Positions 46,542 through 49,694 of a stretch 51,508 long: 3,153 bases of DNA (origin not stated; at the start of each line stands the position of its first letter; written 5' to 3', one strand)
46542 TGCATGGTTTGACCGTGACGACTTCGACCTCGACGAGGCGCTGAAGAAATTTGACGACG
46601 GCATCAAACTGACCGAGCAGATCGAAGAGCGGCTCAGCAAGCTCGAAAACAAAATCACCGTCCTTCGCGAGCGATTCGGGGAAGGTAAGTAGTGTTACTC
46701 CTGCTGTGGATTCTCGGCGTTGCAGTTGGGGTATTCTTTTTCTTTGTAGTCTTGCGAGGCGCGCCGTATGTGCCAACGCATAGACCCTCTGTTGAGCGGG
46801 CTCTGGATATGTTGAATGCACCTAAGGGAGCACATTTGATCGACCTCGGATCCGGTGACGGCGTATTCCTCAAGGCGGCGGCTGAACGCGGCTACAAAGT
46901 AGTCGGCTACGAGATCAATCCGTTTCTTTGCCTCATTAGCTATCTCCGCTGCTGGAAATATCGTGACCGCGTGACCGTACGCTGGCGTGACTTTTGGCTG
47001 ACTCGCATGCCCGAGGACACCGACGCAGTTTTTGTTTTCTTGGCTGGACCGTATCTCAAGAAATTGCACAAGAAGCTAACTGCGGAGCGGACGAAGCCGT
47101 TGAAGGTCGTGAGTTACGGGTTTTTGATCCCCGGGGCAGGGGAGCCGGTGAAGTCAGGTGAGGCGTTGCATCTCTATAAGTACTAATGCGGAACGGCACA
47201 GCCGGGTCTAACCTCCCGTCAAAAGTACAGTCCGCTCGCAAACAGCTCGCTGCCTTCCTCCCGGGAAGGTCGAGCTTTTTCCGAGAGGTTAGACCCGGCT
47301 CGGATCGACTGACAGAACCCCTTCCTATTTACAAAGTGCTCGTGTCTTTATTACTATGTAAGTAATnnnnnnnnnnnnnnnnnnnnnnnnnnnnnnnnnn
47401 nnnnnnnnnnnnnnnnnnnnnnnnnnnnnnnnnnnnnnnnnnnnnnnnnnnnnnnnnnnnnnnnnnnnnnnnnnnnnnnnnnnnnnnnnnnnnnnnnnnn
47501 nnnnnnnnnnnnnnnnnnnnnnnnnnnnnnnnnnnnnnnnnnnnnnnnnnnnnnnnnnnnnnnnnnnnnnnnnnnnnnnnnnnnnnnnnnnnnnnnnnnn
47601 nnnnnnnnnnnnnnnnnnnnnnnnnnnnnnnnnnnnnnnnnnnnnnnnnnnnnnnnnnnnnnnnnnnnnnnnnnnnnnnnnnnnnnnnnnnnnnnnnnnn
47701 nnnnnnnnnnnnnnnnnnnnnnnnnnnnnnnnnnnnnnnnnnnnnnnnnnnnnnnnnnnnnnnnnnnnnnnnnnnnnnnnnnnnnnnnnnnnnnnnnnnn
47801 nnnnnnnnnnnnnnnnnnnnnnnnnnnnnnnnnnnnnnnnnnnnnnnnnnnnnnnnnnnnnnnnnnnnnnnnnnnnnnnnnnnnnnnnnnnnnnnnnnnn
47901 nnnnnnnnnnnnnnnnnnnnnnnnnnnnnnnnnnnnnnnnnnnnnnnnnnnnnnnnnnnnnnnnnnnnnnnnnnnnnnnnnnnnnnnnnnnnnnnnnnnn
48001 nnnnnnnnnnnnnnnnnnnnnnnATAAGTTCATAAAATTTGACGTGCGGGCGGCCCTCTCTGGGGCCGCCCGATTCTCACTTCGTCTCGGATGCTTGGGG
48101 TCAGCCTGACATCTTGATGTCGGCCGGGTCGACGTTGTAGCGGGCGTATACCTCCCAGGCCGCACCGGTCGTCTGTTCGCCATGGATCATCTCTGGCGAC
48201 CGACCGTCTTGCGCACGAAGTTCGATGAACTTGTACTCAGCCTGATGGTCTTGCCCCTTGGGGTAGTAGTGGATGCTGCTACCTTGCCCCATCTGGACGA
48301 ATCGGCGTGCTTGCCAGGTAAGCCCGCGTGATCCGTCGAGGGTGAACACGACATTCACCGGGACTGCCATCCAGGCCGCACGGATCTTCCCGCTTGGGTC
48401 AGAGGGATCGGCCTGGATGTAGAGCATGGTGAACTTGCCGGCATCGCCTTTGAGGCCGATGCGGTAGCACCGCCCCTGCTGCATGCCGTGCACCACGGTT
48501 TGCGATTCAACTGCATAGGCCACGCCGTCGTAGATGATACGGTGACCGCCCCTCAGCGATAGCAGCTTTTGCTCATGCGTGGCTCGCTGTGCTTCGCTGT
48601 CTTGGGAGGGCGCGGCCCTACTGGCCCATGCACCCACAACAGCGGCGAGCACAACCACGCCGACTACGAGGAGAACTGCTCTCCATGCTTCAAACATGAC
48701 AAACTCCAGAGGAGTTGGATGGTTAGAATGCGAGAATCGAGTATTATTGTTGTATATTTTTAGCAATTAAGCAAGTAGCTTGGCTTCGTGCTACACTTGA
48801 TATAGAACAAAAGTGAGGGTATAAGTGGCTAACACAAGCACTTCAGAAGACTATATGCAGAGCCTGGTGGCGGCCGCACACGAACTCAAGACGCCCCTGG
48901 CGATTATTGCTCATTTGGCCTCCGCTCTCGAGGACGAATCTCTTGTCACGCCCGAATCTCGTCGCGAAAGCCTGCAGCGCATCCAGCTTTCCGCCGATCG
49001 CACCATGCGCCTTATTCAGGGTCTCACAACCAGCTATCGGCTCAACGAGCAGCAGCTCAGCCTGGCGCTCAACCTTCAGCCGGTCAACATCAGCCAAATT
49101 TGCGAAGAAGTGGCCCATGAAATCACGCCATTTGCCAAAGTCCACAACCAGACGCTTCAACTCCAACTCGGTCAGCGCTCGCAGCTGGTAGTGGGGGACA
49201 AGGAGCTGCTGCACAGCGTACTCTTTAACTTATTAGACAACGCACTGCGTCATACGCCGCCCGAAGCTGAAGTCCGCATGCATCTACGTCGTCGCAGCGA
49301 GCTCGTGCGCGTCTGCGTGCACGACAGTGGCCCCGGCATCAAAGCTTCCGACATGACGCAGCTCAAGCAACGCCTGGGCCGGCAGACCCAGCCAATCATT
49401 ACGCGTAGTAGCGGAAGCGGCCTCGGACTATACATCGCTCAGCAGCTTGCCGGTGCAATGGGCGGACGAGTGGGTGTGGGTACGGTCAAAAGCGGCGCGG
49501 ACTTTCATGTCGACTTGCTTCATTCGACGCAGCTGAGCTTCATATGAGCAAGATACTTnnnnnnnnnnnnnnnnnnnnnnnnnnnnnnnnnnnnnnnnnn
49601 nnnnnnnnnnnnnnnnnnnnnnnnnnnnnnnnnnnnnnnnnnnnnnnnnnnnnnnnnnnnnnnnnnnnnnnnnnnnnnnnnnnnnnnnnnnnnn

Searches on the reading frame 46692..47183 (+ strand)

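Call 89: search_protein_families(library=pfam, proteins=[window:46692-47183:+], max_evalue=0.001)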
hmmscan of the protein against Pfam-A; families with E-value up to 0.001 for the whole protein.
window:46692-47183:+ (164 aa): 1 family
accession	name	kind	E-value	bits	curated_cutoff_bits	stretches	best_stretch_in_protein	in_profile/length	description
PF13489.12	Methyltransf_23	-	1.8e-05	25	27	1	42-77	19-54/164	Methyltransferase domain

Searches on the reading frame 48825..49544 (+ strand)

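Call 89: search_protein_families(library=pfam, proteins=[window:48825-49544:+], max_evalue=0.001)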
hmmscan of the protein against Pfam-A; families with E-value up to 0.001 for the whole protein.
window:48825-49544:+ (240 aa): 3 families
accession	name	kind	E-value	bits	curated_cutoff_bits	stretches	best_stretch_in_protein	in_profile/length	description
PF02518.31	HATPase_c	-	1.1e-19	71.3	26.4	1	124-231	1-107/111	Histidine kinase-, DNA gyrase B-, and HSP90-like ATPase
PF00512.31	HisKA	-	8e-10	39.1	26.9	1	17-73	9-63/66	His Kinase A (phospho-acceptor) domain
PF13581.12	HATPase_c_2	-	1.6e-05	25.3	27.4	1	139-209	42-109/127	Histidine kinase-like ATPase domain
